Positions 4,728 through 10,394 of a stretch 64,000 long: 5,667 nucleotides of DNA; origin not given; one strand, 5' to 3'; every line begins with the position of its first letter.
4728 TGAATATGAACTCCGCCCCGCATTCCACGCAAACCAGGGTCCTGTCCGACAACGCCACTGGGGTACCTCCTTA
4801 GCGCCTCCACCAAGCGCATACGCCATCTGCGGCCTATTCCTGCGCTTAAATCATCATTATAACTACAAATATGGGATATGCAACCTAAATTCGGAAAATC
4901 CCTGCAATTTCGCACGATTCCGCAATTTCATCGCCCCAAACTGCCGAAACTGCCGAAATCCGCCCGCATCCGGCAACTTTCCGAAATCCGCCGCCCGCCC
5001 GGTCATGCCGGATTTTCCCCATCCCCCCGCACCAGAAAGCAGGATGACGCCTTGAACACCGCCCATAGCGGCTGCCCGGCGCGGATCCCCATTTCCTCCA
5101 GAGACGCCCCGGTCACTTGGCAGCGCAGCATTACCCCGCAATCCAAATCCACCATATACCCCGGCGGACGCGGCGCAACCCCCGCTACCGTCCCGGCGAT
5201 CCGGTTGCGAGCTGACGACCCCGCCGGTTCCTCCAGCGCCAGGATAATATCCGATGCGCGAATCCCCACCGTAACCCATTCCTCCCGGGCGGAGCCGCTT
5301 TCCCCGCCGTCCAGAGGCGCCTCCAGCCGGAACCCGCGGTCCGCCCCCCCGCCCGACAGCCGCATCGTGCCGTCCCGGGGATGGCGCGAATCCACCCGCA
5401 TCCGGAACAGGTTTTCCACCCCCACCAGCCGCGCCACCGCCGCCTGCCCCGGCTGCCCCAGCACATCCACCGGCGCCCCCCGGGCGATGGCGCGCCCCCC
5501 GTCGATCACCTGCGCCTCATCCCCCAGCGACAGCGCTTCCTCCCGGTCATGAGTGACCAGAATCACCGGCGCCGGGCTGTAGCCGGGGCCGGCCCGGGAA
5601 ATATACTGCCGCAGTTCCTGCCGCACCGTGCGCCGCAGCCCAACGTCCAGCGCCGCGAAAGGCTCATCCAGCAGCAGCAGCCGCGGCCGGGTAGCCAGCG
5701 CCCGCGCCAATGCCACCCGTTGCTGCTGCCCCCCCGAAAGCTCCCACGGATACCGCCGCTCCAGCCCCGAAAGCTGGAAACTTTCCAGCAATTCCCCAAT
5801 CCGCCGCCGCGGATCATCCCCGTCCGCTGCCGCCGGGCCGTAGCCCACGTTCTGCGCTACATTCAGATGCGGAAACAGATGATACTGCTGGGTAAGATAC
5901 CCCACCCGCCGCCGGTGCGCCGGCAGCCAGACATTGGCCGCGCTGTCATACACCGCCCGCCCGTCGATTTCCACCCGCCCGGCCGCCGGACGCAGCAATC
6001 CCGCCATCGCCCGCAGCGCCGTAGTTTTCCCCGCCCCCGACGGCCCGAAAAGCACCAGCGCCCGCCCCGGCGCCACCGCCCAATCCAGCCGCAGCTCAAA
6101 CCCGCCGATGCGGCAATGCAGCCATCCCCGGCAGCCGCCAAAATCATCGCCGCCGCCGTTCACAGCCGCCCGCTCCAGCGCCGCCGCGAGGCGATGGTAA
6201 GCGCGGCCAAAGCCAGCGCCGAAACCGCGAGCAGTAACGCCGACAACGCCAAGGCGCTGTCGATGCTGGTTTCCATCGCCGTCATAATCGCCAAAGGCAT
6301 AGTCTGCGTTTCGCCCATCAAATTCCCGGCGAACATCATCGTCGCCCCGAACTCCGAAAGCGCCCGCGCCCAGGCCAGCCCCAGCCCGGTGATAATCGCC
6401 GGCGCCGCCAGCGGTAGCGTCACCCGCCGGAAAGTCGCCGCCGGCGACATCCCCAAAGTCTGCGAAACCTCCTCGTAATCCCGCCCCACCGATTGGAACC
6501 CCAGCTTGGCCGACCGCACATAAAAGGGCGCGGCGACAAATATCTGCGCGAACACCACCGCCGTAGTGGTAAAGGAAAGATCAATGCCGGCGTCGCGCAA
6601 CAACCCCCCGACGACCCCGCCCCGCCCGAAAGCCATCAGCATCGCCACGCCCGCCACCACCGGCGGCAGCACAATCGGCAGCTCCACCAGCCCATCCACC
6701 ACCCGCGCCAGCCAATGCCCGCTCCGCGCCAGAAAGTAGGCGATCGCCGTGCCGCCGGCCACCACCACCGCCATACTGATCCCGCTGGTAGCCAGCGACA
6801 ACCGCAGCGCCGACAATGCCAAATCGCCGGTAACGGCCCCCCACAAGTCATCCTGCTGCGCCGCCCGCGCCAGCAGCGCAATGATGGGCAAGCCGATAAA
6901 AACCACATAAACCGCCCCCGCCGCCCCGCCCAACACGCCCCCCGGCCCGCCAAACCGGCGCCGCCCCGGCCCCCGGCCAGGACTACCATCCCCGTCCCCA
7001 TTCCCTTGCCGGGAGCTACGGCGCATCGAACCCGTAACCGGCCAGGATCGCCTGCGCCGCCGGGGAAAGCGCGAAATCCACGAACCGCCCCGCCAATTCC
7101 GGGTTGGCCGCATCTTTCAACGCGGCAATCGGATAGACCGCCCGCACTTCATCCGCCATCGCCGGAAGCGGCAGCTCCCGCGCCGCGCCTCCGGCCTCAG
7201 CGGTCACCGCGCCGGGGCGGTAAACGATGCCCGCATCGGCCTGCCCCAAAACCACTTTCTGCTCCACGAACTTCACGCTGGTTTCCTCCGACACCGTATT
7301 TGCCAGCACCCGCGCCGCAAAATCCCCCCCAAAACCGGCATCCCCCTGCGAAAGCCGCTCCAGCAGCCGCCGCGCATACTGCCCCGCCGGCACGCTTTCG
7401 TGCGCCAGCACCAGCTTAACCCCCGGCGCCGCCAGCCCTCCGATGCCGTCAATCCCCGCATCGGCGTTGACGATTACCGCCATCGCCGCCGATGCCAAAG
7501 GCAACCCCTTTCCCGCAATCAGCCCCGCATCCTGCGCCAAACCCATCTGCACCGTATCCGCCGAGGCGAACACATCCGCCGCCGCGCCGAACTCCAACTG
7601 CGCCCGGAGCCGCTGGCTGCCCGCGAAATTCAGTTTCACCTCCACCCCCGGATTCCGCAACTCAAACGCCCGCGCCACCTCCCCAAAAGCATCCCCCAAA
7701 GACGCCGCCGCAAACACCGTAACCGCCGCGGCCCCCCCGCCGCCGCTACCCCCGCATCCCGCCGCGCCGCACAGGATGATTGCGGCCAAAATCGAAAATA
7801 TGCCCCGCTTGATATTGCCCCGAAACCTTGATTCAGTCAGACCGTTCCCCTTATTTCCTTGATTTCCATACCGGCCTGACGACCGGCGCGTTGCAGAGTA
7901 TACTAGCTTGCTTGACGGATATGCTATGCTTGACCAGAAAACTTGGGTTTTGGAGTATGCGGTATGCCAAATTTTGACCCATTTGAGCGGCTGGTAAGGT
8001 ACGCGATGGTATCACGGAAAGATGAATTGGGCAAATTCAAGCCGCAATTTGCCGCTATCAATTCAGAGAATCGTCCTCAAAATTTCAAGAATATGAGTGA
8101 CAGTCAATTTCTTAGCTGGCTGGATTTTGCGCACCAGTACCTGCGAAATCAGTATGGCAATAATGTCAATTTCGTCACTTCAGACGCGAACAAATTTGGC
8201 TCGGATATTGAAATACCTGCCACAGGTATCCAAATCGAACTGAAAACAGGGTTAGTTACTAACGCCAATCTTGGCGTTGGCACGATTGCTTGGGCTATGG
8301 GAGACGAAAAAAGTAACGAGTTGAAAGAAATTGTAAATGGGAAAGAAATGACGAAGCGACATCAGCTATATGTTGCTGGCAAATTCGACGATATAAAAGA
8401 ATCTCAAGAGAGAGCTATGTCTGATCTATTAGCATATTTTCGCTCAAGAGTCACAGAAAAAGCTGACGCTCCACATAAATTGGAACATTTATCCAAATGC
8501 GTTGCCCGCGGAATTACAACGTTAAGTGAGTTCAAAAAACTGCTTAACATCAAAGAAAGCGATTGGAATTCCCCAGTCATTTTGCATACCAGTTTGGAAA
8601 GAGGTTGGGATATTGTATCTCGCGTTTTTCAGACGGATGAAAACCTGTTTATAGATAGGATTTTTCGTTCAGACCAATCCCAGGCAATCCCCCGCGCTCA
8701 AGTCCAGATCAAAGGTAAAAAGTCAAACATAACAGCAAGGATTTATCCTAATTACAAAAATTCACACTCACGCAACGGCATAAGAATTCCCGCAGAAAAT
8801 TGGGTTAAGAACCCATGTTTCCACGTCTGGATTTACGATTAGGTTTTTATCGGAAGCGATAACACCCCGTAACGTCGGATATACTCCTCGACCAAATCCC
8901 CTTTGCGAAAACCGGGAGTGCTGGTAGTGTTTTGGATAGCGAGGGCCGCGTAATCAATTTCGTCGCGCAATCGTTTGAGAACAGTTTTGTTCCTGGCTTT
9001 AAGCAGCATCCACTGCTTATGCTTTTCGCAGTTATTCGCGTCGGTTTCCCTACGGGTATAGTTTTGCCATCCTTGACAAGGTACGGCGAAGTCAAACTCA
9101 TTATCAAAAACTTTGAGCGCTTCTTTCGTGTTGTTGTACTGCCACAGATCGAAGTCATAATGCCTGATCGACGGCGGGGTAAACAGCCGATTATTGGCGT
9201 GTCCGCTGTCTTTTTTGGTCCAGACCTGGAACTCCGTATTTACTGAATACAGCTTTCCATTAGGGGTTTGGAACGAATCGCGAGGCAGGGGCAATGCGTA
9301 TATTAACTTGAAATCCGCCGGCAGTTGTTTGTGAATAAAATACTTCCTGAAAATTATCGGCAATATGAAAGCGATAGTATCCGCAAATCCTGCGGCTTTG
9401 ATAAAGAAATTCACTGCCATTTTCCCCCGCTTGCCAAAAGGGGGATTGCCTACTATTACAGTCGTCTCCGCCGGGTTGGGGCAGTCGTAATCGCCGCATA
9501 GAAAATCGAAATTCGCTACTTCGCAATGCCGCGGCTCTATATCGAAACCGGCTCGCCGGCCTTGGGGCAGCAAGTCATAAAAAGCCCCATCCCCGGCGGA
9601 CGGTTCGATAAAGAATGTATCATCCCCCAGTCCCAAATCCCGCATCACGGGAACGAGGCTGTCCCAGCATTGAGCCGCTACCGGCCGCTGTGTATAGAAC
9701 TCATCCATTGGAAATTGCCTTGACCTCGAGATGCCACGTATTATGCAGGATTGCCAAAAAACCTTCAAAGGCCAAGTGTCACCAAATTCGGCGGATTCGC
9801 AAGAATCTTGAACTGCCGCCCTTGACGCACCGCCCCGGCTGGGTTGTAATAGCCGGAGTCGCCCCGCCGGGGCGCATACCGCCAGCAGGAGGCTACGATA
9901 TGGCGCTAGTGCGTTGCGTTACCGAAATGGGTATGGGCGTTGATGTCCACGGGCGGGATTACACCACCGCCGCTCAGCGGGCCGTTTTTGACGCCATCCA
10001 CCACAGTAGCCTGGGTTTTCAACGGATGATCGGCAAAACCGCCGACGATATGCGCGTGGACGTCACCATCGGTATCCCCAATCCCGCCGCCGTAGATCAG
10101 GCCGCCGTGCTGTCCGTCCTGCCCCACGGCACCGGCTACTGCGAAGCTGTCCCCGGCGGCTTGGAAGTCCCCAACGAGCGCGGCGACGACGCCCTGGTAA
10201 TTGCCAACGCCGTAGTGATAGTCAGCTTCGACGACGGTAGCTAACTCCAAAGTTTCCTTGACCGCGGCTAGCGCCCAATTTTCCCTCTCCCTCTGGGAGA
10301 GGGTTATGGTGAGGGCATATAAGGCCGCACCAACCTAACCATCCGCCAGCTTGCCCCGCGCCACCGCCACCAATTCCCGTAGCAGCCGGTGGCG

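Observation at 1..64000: Two almost mutually exclusive codon dialects determined by gene orientation relative to the skew flip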

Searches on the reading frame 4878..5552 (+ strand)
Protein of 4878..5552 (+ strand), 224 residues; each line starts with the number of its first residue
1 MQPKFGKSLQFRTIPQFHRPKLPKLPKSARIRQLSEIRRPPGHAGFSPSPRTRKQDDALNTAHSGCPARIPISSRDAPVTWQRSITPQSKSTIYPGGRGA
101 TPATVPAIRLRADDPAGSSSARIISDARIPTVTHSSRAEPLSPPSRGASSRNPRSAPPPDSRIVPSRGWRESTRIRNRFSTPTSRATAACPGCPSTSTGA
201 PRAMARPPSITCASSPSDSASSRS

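Call 13: search_protein_families(library=pfam, proteins=[window:4878-5552:+])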
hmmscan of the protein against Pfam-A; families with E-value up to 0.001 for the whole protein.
window:4878-5552:+ (224 aa): 0 families

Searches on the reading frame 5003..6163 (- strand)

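Call 9: search_protein_families(library=pfam, proteins=[window:5003-6163:-])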
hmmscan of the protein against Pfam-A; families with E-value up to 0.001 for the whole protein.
window:5003-6163:- (386 aa): 6 families
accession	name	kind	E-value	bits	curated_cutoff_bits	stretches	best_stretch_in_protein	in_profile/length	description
PF00005.33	ABC_tran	-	2.4e-34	119.3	25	1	26-170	4-137/137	ABC transporter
PF13304.12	AAA_21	-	3.1e-10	41.1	27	1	125-206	221-299/304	AAA domain, putative AbiEii toxin, Type IV TA system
PF03459.23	TOBE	-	7.1e-10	39.4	22.3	1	316-376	1-63/64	TOBE domain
PF13191.12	AAA_16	-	0.00064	20.7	32.6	0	34-161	25-104/167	AAA ATPase domain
PF13555.12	AAA_29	-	0.00077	19.6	27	0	27-61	16-50/61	P-loop containing region of AAA domain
PF13401.12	AAA_22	-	0.00086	20.1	27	0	34-167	6-92/130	AAA domain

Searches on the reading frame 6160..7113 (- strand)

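Call 9: search_protein_families(library=pfam, proteins=[window:6160-7113:-])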
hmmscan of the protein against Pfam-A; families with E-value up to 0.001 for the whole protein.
window:6160-7113:- (317 aa): 1 family
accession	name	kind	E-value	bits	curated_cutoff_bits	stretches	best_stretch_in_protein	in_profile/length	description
PF00528.27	BPD_transp_1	-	8.1e-20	71.8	26.4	1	121-311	1-181/184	Binding-protein-dependent transport system inner membrane component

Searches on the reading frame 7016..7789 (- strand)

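Call 9: search_protein_families(library=pfam, proteins=[window:7016-7789:-])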
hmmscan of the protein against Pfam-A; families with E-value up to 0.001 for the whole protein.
window:7016-7789:- (257 aa): 3 families
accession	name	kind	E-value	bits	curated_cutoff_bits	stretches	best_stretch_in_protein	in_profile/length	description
PF13531.11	SBP_bac_11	-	9.5e-43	147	25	1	23-254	1-226/227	Bacterial extracellular solute-binding protein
PF01547.30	SBP_bac_1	-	3.7e-19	70.3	26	1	29-247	2-307/307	Bacterial extracellular solute-binding protein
PF13343.11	SBP_bac_6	-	0.00022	21.2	24.6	1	217-257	179-218/245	Bacterial extracellular solute-binding protein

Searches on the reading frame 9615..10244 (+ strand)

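Call 10: search_protein_families(library=pfam, proteins=[window:9615-10244:+])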
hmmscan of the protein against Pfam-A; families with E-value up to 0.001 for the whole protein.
window:9615-10244:+ (209 aa): 1 family
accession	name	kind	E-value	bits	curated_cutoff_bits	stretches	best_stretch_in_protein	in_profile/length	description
PF09585.15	Lin0512_fam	-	4.7e-31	107.6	23.4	1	100-203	1-114/114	Conserved hypothetical protein (Lin0512_fam)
